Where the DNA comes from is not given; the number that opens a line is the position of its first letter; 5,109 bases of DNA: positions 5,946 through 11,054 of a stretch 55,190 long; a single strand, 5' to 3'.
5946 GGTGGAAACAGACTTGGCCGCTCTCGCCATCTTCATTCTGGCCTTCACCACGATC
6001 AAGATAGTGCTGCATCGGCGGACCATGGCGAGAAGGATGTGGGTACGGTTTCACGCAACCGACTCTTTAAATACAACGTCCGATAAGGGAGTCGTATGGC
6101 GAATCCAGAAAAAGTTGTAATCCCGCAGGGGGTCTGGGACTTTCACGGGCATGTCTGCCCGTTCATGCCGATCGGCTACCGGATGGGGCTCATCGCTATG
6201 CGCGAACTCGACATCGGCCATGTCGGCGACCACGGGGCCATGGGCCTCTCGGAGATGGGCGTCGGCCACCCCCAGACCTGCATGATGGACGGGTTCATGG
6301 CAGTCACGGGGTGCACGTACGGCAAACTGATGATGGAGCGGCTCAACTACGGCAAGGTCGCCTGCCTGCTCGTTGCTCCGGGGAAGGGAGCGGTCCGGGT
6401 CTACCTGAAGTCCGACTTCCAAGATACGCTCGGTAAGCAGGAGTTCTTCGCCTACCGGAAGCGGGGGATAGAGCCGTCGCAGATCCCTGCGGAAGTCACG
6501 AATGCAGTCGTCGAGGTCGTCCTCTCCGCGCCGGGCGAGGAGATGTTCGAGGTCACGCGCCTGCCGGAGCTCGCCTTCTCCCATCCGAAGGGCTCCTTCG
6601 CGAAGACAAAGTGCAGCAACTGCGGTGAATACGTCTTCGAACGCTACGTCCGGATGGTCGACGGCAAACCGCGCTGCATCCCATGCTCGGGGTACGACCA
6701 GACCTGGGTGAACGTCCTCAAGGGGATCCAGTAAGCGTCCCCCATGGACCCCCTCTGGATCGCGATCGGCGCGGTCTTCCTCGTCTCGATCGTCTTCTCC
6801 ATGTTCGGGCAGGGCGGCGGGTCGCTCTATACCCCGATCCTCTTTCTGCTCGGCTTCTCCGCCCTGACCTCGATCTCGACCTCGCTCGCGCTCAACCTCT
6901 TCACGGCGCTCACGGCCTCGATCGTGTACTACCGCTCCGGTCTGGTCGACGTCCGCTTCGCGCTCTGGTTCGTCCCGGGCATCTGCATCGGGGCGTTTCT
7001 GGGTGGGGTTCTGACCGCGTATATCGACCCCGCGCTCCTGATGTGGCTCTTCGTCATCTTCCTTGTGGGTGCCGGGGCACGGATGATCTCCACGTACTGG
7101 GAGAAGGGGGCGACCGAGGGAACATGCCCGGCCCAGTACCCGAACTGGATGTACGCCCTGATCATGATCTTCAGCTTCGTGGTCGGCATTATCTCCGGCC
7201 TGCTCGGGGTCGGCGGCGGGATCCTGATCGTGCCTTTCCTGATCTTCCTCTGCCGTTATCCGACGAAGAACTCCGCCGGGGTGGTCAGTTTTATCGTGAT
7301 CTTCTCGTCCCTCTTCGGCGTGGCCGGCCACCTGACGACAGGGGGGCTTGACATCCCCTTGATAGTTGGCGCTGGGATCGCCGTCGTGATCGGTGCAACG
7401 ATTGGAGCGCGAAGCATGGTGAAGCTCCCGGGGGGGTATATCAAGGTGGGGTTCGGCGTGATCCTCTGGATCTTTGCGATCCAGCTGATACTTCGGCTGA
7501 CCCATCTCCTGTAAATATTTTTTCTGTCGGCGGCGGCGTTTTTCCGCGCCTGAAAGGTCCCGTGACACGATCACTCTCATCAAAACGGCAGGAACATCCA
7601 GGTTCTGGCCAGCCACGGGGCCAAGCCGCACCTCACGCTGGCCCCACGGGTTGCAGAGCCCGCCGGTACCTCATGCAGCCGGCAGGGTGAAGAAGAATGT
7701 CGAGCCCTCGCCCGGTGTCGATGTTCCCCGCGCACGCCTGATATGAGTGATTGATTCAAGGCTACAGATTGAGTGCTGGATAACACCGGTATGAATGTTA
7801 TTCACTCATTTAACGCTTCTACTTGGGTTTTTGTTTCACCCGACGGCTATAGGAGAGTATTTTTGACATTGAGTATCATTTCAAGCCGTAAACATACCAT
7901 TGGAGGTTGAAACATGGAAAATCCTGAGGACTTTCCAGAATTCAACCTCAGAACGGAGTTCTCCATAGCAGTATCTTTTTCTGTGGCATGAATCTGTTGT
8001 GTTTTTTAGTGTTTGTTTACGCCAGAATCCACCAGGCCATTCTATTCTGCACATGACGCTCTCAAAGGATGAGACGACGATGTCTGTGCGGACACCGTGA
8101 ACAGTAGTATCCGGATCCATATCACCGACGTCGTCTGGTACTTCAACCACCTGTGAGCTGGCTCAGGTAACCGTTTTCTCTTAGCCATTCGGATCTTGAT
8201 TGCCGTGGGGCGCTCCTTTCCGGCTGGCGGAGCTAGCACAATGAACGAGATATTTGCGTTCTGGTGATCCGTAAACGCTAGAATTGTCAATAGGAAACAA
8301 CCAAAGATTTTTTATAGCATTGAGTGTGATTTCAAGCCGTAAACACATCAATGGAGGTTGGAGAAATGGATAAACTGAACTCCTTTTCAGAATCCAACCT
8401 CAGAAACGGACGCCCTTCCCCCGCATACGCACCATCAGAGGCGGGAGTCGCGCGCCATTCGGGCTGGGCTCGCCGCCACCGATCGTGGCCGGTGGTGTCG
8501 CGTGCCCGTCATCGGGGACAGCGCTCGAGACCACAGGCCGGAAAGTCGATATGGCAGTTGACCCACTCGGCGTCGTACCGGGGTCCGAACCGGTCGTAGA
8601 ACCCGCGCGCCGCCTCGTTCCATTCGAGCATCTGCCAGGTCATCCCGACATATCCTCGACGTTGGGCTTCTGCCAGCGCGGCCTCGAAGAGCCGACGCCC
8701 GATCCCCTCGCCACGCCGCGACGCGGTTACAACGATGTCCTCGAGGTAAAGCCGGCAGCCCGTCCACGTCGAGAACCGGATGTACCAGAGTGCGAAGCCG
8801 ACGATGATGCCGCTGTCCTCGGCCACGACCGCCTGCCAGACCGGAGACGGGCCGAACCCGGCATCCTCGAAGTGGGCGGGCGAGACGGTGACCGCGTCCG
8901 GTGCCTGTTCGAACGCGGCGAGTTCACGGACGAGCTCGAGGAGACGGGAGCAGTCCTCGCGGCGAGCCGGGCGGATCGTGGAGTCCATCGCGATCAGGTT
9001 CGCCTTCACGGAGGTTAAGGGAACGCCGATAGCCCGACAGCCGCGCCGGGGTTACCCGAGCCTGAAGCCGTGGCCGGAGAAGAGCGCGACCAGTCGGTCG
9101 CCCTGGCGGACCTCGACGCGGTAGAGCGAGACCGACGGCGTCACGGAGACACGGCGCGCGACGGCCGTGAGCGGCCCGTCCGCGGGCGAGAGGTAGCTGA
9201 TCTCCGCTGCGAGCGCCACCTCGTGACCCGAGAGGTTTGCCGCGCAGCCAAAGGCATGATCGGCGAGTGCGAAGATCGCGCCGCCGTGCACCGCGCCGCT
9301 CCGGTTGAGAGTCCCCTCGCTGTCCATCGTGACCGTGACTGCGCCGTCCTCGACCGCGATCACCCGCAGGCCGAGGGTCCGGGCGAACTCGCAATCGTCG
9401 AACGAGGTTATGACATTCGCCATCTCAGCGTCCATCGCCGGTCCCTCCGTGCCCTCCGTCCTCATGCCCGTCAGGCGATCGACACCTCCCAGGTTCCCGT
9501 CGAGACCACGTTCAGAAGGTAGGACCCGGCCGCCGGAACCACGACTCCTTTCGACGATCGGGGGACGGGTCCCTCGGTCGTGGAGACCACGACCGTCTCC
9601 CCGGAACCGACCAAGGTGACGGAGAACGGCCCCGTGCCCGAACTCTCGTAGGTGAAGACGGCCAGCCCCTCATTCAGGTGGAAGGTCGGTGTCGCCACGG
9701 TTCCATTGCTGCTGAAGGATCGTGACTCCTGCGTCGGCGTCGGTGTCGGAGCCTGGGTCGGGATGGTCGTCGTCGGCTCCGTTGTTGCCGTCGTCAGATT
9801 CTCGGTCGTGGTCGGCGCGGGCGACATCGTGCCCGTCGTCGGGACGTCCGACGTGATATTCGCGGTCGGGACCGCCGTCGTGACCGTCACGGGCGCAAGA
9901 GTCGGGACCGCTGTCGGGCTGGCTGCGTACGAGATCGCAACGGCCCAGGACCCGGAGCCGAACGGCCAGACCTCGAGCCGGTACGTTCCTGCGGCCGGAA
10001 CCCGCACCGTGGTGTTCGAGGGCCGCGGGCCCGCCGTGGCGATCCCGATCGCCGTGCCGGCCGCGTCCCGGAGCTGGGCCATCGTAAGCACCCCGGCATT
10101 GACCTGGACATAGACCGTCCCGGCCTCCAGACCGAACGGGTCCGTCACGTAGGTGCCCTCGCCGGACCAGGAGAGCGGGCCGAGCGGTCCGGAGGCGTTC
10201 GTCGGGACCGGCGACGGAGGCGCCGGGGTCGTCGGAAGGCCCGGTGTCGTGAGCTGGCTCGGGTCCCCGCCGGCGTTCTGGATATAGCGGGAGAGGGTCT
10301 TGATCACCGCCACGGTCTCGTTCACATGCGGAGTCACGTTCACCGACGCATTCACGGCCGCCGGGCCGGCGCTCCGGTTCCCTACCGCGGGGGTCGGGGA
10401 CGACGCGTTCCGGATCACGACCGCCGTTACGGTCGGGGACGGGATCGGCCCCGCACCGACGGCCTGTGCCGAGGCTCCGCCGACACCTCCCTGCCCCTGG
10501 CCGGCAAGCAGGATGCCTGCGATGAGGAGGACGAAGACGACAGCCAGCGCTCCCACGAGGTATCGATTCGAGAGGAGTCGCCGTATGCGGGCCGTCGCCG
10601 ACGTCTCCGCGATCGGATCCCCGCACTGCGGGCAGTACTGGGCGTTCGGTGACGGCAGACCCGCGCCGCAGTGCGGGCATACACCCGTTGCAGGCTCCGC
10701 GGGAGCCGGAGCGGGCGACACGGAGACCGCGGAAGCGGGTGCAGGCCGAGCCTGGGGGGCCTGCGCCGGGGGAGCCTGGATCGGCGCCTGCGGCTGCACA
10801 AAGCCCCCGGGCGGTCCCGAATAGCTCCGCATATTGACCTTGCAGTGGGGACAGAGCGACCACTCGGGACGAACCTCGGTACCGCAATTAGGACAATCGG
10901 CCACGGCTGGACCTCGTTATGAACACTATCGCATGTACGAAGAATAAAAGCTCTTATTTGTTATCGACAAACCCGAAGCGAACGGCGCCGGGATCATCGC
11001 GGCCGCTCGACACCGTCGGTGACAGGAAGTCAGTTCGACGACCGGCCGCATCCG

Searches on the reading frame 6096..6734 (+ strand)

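Call 42: search_protein_families(library=pfam, proteins=[window:6096-6734:+], max_evalue=0.001)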
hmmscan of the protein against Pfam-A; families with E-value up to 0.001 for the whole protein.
window:6096-6734:+ (212 aa): 2 families
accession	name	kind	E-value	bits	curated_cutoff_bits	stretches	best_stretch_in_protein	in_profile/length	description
PF02663.19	FmdE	-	9.4e-26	90.9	22.9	1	16-152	1-133/133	FmdE, Molybdenum formylmethanofuran dehydrogenase operon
PF01258.23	zf-dskA_traR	-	8.4e-06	26.1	24.9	1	166-197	1-30/36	Prokaryotic dksA/traR C4-type zinc finger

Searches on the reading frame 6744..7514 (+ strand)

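Call 42: search_protein_families(library=pfam, proteins=[window:6744-7514:+], max_evalue=0.001)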
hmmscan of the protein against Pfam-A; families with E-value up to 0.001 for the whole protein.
window:6744-7514:+ (256 aa): 1 family
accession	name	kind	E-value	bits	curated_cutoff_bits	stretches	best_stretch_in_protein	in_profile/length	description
PF01925.25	TauE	-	3.6e-46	158.2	32.6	1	8-248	2-237/237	Sulfite exporter TauE/SafE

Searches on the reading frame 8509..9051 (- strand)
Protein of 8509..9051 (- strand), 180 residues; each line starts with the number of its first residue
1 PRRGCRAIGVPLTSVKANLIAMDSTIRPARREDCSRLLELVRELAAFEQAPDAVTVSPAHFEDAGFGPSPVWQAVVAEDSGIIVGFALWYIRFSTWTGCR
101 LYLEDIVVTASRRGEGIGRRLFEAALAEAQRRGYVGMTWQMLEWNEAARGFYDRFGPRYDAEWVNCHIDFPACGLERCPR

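Call 47: search_protein_families(library=pfam, proteins=[window:8509-9051:-], max_evalue=0.001)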
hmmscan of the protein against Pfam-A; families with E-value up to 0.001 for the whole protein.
window:8509-9051:- (180 aa): 4 families
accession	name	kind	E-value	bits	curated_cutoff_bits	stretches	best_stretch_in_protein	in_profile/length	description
PF00583.31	Acetyltransf_1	-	1.2e-14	55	20.7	1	63-156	26-115/116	Acetyltransferase (GNAT) family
PF13508.13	Acetyltransf_7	-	1.6e-12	48.1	27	1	74-156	5-81/84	Acetyltransferase (GNAT) domain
PF13673.13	Acetyltransf_10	-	2.3e-06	28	23.6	1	73-156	32-106/128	Acetyltransferase (GNAT) domain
PF14542.12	Acetyltransf_CG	-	0.00068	20.2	30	0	98-134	22-58/80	GCN5-related N-acetyl-transferase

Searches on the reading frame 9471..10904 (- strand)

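Call 42: search_protein_families(library=pfam, proteins=[window:9471-10904:-], max_evalue=0.001)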
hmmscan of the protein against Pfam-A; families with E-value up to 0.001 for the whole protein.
window:9471-10904:- (477 aa): 6 families
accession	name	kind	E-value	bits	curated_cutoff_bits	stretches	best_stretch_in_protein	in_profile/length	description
PF13240.11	Zn_Ribbon_1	-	4.2e-10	39.5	25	2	76-97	2-22/23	zinc-ribbon domain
PF13248.11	Zn_ribbon_3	-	3.2e-09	36.4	27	2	2-21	3-22/26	zinc-ribbon domain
PF12773.13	DZR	-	5.4e-07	30.1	27.3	1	4-95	1-45/45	Double zinc ribbon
PF18912.6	DZR_2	-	1e-06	28.9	27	0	70-102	18-50/56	Double zinc ribbon domain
PF24463.1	DUF7577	-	3.5e-06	26.9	28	0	74-97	3-25/27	Domain of unknown function (DUF7577)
PF17032.10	Zn_ribbon_15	-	8.9e-05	23.7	28.9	0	73-95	52-73/73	zinc-ribbon family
